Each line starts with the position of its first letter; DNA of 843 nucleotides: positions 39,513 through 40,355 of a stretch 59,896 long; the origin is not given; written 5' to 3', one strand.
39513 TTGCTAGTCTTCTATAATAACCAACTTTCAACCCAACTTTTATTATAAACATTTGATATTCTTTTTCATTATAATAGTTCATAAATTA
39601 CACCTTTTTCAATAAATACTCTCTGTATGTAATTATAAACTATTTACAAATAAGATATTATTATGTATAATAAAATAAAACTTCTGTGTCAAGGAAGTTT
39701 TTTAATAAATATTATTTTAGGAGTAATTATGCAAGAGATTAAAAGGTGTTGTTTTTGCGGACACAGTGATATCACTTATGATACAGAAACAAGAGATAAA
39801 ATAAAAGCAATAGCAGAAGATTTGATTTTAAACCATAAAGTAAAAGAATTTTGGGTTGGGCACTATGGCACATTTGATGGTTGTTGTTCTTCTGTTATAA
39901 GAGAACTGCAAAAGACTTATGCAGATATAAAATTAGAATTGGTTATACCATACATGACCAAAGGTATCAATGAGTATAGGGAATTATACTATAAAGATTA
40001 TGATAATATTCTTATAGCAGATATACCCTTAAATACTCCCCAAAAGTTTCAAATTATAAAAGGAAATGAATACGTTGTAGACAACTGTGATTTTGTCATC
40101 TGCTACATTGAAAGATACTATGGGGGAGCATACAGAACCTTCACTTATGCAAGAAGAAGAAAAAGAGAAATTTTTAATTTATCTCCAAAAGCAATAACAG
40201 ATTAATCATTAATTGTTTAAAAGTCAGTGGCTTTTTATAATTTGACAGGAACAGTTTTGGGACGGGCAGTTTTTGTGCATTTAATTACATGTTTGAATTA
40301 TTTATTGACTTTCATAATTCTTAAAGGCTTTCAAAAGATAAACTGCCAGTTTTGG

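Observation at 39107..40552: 1.2-kb AT-rich cassette (XRE regulator plus YpsA/SLOG-like protein) bracketed by about 116-bp direct repeats duplicating the 3' end of the BFD-like gene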

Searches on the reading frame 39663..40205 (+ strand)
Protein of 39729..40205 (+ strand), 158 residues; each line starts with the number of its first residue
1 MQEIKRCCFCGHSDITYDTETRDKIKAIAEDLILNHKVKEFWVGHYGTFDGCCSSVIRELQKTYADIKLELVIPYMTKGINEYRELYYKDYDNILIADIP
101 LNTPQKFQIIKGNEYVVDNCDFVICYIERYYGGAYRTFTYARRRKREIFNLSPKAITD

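Call 4: search_protein_families(library=pfam, proteins=[window:39729-40205:+, window:39663-40205:+], max_evalue=0.1)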
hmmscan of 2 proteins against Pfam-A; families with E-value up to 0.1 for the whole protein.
window:39729-40205:+ (158 aa): 1 family
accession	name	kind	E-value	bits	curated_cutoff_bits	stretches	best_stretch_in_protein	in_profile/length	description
PF06908.16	YpsA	-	0.00019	21.9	27.7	1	36-145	38-152/168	YspA SLOG family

window:39663-40205:+ (180 aa): 1 family
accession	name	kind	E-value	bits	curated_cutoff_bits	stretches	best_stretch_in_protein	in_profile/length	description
PF06908.16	YpsA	-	0.00027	21.4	27.7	1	59-167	39-152/168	YspA SLOG family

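Call 5: search_protein_families(library=ncbifam, proteins=[window:39729-40205:+], max_evalue=0.1)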
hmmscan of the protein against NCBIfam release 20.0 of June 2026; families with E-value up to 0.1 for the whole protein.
window:39729-40205:+ (158 aa): 1 family
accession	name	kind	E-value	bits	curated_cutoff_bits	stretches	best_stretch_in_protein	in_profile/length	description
NF010181.0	PRK13660.1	equivalog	0.098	12.6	165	0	53-124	58-134/182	hypothetical protein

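Call 8: find_encoding_contigs(protein=window:39729-40202:+, flank=5000, max_places=10)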
Protein window:39729-40202:+ (158 aa): no gene with exactly this product is on record in the collection.

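Call 9: find_homologous_proteins(query=window:39729-40202:+)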
Query window:39729-40202:+ (158 aa): 70 proteins with E <= 0.001 among 84 candidates.
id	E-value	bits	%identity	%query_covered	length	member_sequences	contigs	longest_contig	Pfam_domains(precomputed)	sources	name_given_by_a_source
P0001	1.4e-91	323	87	99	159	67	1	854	PF06908.17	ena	-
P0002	3.5e-91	321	87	97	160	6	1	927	PF06908.17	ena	-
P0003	5.8e-88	311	83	100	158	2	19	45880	PF06908.17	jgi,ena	-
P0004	1.3e-85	303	82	97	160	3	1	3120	PF06908.17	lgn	-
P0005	1.5e-82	293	78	100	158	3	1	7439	PF06908.17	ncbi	-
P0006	6.8e-79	281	76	99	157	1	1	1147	-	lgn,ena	-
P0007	3.2e-76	273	74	96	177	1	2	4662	PF06908.17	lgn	-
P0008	3.9e-74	266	74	96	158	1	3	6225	PF06908.17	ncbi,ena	-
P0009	2.7e-66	240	65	99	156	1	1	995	PF06908.17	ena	-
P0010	4.0e-66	240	65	99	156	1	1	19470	PF06908.17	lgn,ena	-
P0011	9.8e-66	239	65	100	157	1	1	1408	PF06908.17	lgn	-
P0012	1.4e-65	238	86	73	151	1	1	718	-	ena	-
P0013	1.5e-65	238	65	100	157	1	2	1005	PF06908.17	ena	-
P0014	2.3e-65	237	65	99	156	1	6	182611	PF06908.17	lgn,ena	-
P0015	2.6e-65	237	63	100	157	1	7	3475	PF06908.17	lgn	-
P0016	3.1e-65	237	65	99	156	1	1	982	PF06908.17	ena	-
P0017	3.1e-65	237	65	100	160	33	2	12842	PF06908.17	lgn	-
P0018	6.7e-65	236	63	100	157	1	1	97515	PF06908.17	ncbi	-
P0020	1.3e-64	235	65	99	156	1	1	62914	PF06908.17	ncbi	-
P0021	2.8e-64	234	64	99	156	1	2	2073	PF06908.17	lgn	-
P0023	3.9e-63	230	64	99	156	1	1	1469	PF06908.17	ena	-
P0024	9.9e-63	229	61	100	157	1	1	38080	PF06908.17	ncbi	-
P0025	1.6e-62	228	61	97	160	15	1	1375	PF06908.17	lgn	-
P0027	6.0e-59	216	60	99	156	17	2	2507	PF06908.17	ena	-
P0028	1.6e-58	215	60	99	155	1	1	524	PF06908.17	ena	-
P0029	1.7e-56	208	58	100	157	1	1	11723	PF06908.17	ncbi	-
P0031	4.9e-56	207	60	96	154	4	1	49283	PF06908.17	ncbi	-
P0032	8.7e-56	206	58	97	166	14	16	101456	-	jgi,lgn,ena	-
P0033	9.6e-55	203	60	92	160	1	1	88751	PF06908.17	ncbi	-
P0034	2.6e-53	198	59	94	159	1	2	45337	PF06908.17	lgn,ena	-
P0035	2.6e-53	198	54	99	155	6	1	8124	PF06908.17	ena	-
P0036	4.6e-52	194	57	94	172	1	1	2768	PF06908.17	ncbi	-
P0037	1.8e-50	189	56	94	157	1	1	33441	PF06908.17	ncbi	-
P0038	3.3e-48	182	52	94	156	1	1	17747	PF06908.17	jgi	-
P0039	4.6e-46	175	53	95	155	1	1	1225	PF06908.17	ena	-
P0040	1.8e-45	173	54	95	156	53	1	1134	PF06908.17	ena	-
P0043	1.6e-44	170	53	89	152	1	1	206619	PF06908.17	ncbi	-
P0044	1.8e-44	169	52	94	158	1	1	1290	PF06908.17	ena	-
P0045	2.3e-44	169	52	94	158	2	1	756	PF06908.17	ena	-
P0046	3.7e-44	168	51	87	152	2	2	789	PF06908.17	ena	-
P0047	1.6e-43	166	53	89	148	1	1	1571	PF06908.17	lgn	-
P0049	6.1e-43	164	51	94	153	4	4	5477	PF06908.17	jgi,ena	-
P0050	2.4e-42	162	50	94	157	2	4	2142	PF06908.17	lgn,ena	-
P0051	2.4e-41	159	47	96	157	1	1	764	PF06908.17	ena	-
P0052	3.9e-41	159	49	93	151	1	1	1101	PF06908.17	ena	-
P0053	8.7e-41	157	91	49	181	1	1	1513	-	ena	-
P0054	1.4e-40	157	49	94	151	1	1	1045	PF06908.17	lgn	-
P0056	2.9e-39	152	48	94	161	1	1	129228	PF06908.17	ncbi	-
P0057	3.3e-39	152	47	87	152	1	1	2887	PF06908.17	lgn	-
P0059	1.8e-38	150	47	85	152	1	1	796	PF06908.17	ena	-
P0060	2.5e-38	149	51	94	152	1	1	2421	PF06908.17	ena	-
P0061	2.7e-38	149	46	89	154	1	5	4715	PF06908.17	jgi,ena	-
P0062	5.7e-36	142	45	87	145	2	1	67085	PF06908.17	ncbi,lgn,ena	-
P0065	2.3e-34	137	52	80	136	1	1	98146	PF06908.17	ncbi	-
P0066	1.7e-33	134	50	79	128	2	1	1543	PF06908.17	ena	-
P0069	3.5e-20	90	53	55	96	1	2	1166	PF06908.17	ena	-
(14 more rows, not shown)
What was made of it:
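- On YpsA / DUF1273 (Pfam PF06908), SLOG superfamily: Most homologues carry a precomputed PF06908 hit (call 9).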

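Call 11: find_encoding_contigs(protein=P0003, flank=6000, max_places=10)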
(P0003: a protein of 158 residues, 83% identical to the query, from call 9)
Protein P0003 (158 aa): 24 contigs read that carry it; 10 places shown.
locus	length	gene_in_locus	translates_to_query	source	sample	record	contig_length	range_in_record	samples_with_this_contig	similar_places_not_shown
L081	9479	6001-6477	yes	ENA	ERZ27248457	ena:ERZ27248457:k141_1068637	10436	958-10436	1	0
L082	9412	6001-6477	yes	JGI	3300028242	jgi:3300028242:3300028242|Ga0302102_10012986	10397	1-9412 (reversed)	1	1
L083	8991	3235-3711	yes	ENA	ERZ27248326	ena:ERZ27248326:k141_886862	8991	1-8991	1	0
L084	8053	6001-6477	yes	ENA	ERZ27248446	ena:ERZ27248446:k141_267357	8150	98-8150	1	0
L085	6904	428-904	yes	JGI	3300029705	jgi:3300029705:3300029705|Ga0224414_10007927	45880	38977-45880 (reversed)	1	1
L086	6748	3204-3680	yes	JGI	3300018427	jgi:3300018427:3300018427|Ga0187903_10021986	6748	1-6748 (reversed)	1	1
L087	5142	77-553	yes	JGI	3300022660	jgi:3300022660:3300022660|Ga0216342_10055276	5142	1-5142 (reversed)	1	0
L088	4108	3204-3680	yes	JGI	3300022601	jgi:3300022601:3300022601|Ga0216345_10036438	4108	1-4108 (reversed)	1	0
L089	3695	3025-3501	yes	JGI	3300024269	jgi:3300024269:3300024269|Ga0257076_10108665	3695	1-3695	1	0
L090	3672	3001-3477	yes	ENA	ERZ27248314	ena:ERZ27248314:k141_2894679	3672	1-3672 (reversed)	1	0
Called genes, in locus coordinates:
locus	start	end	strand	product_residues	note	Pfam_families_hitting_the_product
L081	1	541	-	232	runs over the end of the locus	-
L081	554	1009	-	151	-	-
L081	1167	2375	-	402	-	PF14659:Phage_int_SAM_3, PF22022:Phage_int_M (weak), PF00589:Phage_integrase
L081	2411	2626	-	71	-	PF12728:HTH_17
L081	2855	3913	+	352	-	-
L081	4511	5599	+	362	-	PF00589:Phage_integrase (weak)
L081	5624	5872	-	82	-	PF01381:HTH_3, PF12844:HTH_19 (weak)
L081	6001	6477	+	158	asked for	PF06908:YpsA (weak)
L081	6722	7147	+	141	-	-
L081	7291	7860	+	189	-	-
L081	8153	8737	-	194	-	PF21349:RUBY_RBDX, PF02915:Rubrerythrin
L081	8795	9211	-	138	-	PF02082:Rrf2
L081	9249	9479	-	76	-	?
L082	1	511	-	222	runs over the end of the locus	-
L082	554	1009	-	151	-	-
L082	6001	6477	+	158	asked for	PF06908:YpsA (weak)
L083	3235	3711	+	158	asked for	PF06908:YpsA (weak)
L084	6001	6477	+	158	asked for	PF06908:YpsA (weak)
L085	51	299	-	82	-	PF01381:HTH_3, PF12844:HTH_19 (weak)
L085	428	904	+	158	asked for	PF06908:YpsA (weak)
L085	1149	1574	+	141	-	-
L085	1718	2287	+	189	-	-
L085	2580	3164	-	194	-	PF21349:RUBY_RBDX, PF02915:Rubrerythrin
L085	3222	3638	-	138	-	PF02082:Rrf2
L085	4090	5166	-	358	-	PF07969:Amidohydro_3 (faint), PF01979:Amidohydro_1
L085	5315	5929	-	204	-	PF07833:Cu_amine_oxidN1 (weak), PF03413:PepSY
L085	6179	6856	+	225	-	PF00027:cNMP_binding, PF13545:HTH_Crp_2, PF00325:Crp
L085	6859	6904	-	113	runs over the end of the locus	PF14595:Thioredoxin_9 (weak), PF00085:Thioredoxin, PF13098:Thioredoxin_2 (weak), PF13899:Thioredoxin_7 (faint)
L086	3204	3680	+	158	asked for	PF06908:YpsA (weak)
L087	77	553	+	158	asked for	PF06908:YpsA (weak)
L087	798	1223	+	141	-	-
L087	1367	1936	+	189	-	-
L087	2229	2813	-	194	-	PF21349:RUBY_RBDX, PF02915:Rubrerythrin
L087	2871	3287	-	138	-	PF02082:Rrf2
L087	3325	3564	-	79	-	-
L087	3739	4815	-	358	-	PF07969:Amidohydro_3 (faint), PF01979:Amidohydro_1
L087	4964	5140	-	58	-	?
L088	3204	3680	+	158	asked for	PF06908:YpsA (weak)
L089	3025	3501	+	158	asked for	PF06908:YpsA (weak)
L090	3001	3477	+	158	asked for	PF06908:YpsA (weak)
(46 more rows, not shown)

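Call 12: find_encoding_contigs(protein=P0005, flank=6000, max_places=6)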
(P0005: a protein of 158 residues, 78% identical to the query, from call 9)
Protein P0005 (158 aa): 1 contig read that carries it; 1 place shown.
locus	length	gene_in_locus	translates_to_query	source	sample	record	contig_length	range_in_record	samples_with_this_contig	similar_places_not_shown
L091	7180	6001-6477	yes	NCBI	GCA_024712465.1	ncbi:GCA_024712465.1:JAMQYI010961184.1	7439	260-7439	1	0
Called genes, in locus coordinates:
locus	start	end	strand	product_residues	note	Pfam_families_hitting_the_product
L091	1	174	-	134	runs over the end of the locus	-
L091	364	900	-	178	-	-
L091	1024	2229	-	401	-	PF14659:Phage_int_SAM_3, PF00589:Phage_integrase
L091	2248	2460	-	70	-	PF12728:HTH_17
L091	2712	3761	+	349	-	-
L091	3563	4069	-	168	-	-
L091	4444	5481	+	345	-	-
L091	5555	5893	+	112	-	PF12844:HTH_19 (weak), PF13560:HTH_31, PF01381:HTH_3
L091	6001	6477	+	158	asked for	PF06908:YpsA (weak)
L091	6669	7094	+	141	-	-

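Call 23: list_cluster_members(proteins=[P0001, P0002, P0004, P0053, P0012])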
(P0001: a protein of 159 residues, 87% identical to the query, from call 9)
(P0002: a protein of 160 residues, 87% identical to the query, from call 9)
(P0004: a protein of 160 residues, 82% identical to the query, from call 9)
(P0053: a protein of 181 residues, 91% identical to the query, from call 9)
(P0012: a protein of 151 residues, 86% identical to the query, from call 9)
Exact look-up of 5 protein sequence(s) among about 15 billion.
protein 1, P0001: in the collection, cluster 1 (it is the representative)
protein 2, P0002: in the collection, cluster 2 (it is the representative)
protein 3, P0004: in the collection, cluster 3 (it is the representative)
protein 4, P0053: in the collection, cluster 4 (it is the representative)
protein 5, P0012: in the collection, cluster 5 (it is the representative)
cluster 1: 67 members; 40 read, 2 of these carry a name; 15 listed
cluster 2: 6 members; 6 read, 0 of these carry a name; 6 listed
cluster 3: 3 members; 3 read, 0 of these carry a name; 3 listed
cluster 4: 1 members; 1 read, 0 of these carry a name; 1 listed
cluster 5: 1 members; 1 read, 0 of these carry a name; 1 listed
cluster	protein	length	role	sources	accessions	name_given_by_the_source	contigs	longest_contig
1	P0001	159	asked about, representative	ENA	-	-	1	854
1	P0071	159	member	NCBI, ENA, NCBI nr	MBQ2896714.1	MAG: hypothetical protein IJE46_00120 [Clostridia bacterium] | hypothetical protein [Clostridia bacterium]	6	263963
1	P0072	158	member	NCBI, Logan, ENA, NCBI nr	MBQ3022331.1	MAG: hypothetical protein IJD91_03275 [Clostridia bacterium] | hypothetical protein [Clostridia bacterium]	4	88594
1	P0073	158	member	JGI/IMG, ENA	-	-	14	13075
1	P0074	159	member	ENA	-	-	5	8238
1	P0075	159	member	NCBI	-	-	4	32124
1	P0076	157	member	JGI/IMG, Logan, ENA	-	-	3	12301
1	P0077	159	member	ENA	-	-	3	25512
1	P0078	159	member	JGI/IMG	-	-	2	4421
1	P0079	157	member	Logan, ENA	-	-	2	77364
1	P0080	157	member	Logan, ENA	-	-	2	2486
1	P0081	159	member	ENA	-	-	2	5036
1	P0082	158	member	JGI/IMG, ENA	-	-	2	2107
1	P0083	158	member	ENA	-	-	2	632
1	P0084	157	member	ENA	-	-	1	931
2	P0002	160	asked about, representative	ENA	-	-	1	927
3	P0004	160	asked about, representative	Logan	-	-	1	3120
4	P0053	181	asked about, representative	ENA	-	-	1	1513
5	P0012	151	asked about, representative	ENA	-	-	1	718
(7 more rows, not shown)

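Call 24: find_encoding_contigs(protein=P0071, flank=10000, max_places=6)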
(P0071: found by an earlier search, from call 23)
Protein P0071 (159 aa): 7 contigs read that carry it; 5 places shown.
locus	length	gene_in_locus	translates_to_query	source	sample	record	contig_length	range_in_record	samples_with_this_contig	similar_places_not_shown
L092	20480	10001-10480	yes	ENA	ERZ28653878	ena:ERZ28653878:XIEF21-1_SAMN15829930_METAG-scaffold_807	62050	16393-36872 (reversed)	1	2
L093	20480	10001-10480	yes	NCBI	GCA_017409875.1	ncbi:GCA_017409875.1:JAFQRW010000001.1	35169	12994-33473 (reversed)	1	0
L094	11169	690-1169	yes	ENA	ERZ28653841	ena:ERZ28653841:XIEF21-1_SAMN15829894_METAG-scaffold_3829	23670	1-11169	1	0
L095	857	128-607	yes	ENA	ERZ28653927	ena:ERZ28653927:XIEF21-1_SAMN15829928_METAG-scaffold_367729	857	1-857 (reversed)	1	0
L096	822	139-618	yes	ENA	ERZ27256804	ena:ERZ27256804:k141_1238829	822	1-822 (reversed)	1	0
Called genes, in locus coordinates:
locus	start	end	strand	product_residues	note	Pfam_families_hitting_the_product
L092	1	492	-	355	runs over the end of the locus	PF01636:APH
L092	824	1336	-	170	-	PF00210:Ferritin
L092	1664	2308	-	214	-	-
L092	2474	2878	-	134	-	-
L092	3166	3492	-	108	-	-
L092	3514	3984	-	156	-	-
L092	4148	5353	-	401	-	PF14659:Phage_int_SAM_3, PF00589:Phage_integrase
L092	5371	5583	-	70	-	PF12728:HTH_17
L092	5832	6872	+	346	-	PF01381:HTH_3 (faint)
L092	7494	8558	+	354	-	PF00589:Phage_integrase (faint)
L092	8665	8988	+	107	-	PF12844:HTH_19 (weak), PF13560:HTH_31, PF01381:HTH_3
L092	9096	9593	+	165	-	-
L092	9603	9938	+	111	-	-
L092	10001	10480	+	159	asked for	PF06908:YpsA (weak)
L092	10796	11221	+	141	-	-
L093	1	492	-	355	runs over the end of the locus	PF01636:APH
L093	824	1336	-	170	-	PF00210:Ferritin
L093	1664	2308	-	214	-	-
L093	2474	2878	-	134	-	-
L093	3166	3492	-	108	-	-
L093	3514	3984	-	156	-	-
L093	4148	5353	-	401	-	PF14659:Phage_int_SAM_3, PF00589:Phage_integrase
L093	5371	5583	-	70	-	PF12728:HTH_17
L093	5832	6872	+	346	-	PF01381:HTH_3 (faint)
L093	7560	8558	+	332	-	PF00589:Phage_integrase (faint)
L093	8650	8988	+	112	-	PF12844:HTH_19 (weak), PF13560:HTH_31, PF01381:HTH_3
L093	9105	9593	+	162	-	-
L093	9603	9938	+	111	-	-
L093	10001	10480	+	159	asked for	PF06908:YpsA (weak)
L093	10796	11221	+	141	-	-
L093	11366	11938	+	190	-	-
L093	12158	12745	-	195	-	PF21349:RUBY_RBDX, PF02915:Rubrerythrin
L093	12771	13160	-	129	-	PF01475:FUR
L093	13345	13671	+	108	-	-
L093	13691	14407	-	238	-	PF01520:Amidase_3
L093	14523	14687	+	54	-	PF07561:DUF1540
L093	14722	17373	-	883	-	PF09992:NAGPA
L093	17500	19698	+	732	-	PF13439:Glyco_transf_4, PF13477:Glyco_trans_4_2, PF13579:Glyco_trans_4_4 (weak), PF00534:Glycos_transf_1, PF13692:Glyco_trans_1_4 (weak), PF04230:PS_pyruv_trans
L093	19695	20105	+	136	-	PF03652:RuvX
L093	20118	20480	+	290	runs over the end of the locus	PF01569:PAP2, PF14378:PAP2_3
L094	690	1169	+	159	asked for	PF06908:YpsA (weak)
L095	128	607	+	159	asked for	PF06908:YpsA (weak)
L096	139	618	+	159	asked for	PF06908:YpsA (weak)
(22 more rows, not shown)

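Call 25: find_encoding_contigs(protein=P0072, flank=10000, max_places=6)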
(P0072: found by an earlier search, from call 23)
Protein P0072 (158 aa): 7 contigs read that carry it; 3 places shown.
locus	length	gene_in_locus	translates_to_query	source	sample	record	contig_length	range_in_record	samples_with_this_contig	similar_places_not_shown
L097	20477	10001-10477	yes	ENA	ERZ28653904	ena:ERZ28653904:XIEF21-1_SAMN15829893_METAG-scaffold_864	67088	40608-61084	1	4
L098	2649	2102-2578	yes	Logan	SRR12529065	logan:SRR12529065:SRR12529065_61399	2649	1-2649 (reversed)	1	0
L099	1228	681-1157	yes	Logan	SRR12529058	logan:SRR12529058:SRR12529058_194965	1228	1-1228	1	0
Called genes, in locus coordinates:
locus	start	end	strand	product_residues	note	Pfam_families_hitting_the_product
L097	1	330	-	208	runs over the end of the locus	-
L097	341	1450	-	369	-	PF03235:GmrSD_N, PF01844:HNH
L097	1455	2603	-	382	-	PF13651:EcoRI_methylase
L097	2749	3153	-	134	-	-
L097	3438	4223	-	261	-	-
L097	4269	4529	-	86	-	-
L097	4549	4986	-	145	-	-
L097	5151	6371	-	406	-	PF14659:Phage_int_SAM_3, PF00589:Phage_integrase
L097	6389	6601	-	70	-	PF12728:HTH_17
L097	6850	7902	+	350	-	-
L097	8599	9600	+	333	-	PF00589:Phage_integrase (weak)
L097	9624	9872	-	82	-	PF01381:HTH_3, PF12844:HTH_19 (weak)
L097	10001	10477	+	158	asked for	PF06908:YpsA (weak)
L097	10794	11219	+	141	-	-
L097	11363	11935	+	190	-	-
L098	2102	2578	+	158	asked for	PF06908:YpsA (weak)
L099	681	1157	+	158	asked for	PF06908:YpsA (weak)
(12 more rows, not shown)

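Call 34: find_encoding_contigs(protein=P0014, flank=10000, max_places=4)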
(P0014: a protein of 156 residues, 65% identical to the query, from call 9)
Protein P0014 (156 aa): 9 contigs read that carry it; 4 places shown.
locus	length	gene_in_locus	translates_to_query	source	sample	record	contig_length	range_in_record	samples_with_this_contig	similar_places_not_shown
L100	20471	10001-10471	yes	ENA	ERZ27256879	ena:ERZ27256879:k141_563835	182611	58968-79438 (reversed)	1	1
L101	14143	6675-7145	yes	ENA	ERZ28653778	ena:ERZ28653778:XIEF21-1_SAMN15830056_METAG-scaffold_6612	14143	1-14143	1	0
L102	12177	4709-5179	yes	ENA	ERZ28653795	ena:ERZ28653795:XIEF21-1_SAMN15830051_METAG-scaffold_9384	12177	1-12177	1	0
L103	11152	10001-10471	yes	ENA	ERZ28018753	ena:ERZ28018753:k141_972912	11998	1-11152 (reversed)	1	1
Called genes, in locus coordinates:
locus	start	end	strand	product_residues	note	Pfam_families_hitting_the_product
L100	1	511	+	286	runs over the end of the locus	PF02588:YitT_membrane, PF10035:DUF2179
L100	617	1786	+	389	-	PF00465:Fe-ADH, PF13685:Fe-ADH_2, PF25137:ADH_Fe_C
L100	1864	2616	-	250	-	PF02535:Zip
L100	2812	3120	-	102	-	PF00085:Thioredoxin, PF14595:Thioredoxin_9, PF13098:Thioredoxin_2, PF13905:Thioredoxin_8 (faint)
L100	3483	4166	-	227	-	PF13365:Trypsin_2 (weak)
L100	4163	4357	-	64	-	PF12728:HTH_17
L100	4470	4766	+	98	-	PF06124:DUF960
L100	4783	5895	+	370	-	PF00412:LIM (faint), PF12224:Amidoligase_2 (weak)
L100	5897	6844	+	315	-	PF13230:GATase_4 (weak), PF13522:GATase_6, PF13537:GATase_7 (weak)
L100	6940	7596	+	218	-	PF00239:Resolvase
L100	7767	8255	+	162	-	-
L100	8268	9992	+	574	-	PF10613:Lig_chan-Glu_bd (faint), PF00497:SBP_bac_3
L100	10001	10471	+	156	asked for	PF06908:YpsA (weak)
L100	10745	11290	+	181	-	PF00239:Resolvase, PF02796:HTH_7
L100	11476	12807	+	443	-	-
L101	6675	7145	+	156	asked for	PF06908:YpsA (weak)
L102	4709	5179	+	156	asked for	PF06908:YpsA (weak)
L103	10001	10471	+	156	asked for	PF06908:YpsA (weak)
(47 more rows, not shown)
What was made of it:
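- SLOG homologues also occur in an unrelated serine-recombinase element (call 34).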

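Call 35: find_encoding_contigs(protein=P0032, flank=10000, max_places=4)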
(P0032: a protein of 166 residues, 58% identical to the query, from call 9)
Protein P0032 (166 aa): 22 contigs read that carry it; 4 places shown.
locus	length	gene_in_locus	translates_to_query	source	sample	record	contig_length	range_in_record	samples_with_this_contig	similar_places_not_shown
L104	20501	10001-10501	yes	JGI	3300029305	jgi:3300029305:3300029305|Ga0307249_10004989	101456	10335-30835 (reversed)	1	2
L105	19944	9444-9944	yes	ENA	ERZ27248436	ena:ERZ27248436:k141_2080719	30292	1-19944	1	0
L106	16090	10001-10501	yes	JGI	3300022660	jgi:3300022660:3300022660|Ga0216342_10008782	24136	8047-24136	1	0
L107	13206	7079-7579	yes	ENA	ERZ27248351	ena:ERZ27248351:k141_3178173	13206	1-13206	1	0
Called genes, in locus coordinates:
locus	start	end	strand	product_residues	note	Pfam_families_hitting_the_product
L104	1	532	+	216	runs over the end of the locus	PF01381:HTH_3, PF12844:HTH_19 (weak), PF13560:HTH_31, PF00717:Peptidase_S24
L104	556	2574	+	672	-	PF17191:RecG_wedge, PF01336:tRNA_anti-codon (weak), PF04851:ResIII, PF00270:DEAD, PF00271:Helicase_C, PF19833:RecG_dom3_C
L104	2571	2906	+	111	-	PF17746:SfsA_N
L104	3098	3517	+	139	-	PF03749:SfsA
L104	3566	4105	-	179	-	-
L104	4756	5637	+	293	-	PF00892:EamA, PF03151:TPT, PF00892:EamA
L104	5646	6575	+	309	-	PF04422:FrhB_FdhB_N (weak)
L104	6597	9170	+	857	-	PF00009:GTP_EFTU, PF01926:MMR_HSR1 (faint), PF22042:EF-G_D2 (weak), PF14492:EFG_III (weak), PF03764:EFG_IV, PF00679:EFG_C, PF05991:NYN_YacP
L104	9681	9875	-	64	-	-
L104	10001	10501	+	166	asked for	-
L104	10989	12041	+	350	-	PF03444:WHD_HrcA (faint), PF01628:HrcA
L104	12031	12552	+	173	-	PF01025:GrpE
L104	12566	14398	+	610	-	PF00012:HSP70, PF06723:MreB_Mbl, PF00012:HSP70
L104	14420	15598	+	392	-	PF00226:DnaJ, PF01556:DnaJ_C, PF00684:DnaJ_CXXCXGXG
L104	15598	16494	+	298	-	PF06325:PrmA, PF02475:TRM5-TYW2_MTfase, PF05175:MTS, PF13489:Methyltransf_23, PF12847:Methyltransf_18, PF08242:Methyltransf_12, PF13649:Methyltransf_25, PF13847:Methyltransf_31, +3 more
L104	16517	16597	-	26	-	-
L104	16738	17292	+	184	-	PF10646:Germane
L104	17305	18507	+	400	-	PF04932:Wzy_C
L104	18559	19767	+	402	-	PF14907:NTP_transf_5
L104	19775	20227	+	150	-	PF06908:YpsA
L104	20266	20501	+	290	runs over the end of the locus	PF03755:YicC-like_N, PF08340:YicC-like_C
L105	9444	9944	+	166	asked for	-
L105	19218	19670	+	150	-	PF06908:YpsA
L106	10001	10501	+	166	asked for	-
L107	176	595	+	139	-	PF03749:SfsA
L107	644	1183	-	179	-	-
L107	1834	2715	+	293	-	PF00892:EamA, PF03151:TPT, PF00892:EamA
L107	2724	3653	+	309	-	PF04422:FrhB_FdhB_N (weak)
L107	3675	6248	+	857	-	PF00009:GTP_EFTU, PF01926:MMR_HSR1 (faint), PF22042:EF-G_D2 (weak), PF14492:EFG_III (weak), PF03764:EFG_IV, PF00679:EFG_C, PF05991:NYN_YacP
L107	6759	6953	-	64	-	-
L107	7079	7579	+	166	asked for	-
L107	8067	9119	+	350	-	PF03444:WHD_HrcA (faint), PF01628:HrcA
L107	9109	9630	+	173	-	PF01025:GrpE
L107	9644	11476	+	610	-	PF00012:HSP70, PF06723:MreB_Mbl, PF00012:HSP70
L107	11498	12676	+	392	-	PF00226:DnaJ, PF01556:DnaJ_C, PF00684:DnaJ_CXXCXGXG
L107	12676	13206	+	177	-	?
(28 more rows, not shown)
